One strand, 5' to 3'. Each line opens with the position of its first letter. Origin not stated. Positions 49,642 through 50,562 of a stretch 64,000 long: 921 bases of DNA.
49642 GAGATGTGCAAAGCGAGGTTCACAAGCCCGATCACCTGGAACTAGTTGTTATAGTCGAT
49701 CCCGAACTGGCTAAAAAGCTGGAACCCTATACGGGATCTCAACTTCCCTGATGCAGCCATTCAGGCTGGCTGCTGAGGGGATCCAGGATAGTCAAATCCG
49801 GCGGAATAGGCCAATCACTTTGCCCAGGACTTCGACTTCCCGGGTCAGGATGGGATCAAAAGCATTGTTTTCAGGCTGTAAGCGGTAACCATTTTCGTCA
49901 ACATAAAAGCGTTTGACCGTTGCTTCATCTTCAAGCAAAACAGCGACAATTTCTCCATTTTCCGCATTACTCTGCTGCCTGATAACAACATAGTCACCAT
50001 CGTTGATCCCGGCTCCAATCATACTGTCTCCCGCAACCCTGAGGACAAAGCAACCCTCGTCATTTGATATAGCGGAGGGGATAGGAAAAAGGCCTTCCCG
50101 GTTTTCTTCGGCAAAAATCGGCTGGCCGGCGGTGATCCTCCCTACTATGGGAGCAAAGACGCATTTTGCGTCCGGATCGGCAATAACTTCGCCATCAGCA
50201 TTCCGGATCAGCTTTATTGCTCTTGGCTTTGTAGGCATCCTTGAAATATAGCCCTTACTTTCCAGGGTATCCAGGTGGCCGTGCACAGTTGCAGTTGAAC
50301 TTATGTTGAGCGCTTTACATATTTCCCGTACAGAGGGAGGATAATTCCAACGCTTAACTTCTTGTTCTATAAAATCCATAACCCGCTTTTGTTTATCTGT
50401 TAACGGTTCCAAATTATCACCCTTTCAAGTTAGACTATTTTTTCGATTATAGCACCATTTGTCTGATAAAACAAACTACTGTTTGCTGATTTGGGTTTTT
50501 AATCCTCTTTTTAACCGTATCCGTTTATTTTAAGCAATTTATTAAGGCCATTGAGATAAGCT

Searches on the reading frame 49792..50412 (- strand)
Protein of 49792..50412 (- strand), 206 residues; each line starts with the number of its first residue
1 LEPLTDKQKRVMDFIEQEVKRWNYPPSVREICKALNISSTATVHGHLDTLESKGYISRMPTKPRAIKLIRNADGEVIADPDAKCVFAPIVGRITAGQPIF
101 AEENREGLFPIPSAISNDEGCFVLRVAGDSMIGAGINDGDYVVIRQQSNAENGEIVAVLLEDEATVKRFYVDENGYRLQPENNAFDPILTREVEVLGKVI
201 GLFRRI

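Call 8: search_protein_families(library=pfam, proteins=[window:49792-50412:-])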
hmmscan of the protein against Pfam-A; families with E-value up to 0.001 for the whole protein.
window:49792-50412:- (206 aa): 4 families
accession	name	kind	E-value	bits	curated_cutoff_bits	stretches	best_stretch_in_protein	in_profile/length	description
PF00717.28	Peptidase_S24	-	7.5e-34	116.3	23.3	1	88-200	1-116/116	Peptidase S24-like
PF01726.22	LexA_DNA_bind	-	2.5e-25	88.5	23.7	1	1-65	1-65/65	LexA DNA binding domain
PF12802.13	MarR_2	-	0.00012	22.6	27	1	4-58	3-52/61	MarR family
PF13730.12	HTH_36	-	0.00034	20.8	25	1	5-56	4-55/55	Helix-turn-helix domain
